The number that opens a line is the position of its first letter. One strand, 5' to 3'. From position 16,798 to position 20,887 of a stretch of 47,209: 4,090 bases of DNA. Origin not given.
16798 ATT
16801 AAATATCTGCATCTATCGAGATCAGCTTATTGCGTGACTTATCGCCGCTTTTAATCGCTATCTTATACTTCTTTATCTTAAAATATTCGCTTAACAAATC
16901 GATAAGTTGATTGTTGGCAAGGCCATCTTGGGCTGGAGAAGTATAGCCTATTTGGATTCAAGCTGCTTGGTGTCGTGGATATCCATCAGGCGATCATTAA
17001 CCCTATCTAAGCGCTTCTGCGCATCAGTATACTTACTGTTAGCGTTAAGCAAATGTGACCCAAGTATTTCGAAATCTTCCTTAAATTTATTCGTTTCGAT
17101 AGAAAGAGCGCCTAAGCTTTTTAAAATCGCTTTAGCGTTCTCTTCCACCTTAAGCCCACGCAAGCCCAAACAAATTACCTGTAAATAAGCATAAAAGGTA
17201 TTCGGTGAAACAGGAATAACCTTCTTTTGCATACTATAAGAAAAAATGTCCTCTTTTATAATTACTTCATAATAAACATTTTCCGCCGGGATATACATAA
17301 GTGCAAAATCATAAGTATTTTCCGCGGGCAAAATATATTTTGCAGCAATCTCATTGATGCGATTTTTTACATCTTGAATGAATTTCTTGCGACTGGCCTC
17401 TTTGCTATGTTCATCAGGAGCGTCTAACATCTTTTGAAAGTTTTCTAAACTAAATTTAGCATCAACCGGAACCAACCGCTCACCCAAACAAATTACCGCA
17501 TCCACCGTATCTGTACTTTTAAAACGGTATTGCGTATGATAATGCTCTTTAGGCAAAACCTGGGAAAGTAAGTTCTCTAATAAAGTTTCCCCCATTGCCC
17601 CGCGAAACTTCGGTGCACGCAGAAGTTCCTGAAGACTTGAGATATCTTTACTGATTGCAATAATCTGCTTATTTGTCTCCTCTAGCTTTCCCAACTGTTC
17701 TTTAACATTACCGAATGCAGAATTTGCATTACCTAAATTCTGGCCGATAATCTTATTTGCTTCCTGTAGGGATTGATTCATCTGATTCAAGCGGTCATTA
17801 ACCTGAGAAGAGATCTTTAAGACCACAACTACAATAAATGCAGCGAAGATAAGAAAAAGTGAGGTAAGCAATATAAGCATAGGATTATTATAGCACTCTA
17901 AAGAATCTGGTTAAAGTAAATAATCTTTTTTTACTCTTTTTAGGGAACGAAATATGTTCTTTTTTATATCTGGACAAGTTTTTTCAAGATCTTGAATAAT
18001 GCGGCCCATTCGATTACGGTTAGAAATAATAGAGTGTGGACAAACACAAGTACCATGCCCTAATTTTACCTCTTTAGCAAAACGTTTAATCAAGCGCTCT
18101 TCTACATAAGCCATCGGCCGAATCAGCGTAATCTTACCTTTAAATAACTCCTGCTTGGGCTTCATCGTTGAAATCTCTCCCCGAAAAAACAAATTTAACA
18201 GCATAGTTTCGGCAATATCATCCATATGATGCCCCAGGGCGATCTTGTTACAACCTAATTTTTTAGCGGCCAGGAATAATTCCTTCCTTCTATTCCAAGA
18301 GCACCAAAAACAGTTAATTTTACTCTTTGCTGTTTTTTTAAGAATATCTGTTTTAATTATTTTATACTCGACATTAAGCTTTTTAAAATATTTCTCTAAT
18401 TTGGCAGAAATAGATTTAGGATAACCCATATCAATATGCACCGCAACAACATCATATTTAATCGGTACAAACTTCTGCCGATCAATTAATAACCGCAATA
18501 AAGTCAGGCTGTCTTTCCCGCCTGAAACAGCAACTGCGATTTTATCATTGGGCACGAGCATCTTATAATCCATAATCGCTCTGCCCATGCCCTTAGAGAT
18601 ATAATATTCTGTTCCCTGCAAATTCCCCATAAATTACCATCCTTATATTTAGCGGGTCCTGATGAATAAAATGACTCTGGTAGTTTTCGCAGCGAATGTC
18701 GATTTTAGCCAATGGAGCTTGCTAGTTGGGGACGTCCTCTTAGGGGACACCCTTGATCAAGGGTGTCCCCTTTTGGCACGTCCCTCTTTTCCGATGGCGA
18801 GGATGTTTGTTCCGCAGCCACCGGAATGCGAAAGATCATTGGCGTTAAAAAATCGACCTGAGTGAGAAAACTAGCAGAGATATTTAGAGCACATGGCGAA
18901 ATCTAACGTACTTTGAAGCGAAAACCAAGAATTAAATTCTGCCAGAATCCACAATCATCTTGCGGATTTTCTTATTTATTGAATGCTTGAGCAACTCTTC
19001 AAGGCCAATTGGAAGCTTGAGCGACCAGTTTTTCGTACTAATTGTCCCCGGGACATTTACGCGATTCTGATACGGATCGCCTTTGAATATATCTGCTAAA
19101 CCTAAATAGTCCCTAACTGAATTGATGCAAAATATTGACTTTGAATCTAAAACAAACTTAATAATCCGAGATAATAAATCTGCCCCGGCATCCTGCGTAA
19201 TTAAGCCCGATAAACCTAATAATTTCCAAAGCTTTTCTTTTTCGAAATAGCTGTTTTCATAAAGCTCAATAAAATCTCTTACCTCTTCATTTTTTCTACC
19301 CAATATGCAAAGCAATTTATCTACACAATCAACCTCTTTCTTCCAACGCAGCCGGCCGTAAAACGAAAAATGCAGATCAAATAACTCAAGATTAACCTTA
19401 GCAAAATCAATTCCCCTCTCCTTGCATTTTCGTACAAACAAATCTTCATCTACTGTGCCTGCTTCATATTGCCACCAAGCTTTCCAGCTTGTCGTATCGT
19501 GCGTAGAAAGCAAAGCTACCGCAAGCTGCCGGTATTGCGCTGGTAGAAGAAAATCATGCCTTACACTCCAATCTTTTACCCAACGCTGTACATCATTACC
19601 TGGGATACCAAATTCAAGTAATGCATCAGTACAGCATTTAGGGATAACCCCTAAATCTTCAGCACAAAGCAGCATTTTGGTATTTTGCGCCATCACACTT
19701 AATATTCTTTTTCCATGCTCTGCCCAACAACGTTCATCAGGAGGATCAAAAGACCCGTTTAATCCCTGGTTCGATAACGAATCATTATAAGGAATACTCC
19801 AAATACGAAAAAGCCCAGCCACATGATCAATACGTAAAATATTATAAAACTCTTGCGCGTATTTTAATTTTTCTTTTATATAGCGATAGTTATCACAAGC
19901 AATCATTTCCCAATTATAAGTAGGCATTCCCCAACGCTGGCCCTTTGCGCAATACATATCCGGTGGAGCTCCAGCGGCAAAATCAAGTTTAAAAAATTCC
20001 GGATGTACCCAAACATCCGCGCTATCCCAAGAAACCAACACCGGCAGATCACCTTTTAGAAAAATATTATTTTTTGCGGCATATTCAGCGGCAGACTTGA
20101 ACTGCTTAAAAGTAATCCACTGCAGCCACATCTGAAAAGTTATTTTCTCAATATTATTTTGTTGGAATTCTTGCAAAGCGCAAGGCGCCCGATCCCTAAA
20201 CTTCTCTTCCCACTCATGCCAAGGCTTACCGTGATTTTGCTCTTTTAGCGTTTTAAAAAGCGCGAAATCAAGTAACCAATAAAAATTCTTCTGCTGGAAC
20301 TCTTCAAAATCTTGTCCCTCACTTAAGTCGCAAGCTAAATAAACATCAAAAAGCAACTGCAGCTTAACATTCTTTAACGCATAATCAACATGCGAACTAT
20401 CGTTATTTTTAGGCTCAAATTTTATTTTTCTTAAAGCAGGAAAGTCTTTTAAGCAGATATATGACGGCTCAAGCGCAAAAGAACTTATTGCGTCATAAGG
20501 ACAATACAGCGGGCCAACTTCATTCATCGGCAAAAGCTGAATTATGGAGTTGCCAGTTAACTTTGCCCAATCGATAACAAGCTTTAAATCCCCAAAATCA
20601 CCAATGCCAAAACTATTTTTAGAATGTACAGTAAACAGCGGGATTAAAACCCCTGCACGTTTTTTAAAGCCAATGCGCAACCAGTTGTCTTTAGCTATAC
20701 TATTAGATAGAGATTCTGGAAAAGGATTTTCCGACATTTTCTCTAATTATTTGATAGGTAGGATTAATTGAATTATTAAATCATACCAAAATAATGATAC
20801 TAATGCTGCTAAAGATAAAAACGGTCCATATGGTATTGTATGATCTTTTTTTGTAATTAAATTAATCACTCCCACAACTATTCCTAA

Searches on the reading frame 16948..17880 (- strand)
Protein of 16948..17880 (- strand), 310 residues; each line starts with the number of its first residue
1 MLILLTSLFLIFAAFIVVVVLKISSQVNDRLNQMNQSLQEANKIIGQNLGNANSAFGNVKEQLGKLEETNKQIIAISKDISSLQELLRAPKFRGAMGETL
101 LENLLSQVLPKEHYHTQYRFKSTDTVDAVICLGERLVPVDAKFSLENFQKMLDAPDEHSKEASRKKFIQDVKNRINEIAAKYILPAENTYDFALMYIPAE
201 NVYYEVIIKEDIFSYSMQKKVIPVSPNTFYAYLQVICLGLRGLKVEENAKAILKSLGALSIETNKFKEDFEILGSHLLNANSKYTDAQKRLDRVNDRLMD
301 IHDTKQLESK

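Call 45: search_protein_families(library=pfam, proteins=[window:16948-17880:-])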
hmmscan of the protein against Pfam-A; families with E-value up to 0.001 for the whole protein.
window:16948-17880:- (310 aa): 1 family
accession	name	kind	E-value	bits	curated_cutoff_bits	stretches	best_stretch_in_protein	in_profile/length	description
PF02646.22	RmuC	-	5.2e-59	200.2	26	1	27-302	3-282/291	RmuC family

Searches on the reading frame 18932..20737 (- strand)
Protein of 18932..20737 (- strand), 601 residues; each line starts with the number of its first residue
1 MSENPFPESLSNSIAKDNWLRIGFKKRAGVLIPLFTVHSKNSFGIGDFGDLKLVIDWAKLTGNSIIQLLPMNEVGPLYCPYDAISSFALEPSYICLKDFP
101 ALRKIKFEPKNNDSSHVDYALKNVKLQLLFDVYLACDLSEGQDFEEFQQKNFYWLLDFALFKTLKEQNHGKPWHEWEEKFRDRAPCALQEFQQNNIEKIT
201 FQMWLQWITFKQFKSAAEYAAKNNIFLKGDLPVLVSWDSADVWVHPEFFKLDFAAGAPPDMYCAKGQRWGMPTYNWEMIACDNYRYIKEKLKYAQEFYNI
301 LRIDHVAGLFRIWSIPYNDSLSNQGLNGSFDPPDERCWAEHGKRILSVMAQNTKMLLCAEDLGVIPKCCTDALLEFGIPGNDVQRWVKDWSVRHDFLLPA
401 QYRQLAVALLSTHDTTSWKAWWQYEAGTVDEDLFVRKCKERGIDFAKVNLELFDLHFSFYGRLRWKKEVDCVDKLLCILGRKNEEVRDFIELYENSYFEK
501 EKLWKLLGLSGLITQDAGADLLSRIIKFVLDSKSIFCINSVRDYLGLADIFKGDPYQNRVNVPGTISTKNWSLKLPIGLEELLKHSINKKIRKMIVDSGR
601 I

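Call 45: search_protein_families(library=pfam, proteins=[window:18932-20737:-])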
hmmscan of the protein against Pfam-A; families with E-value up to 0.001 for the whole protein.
window:18932-20737:- (601 aa): 1 family
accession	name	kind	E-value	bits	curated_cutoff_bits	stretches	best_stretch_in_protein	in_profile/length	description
PF02446.23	Glyco_hydro_77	-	9.4e-117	391.2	25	1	32-576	1-460/465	4-alpha-glucanotransferase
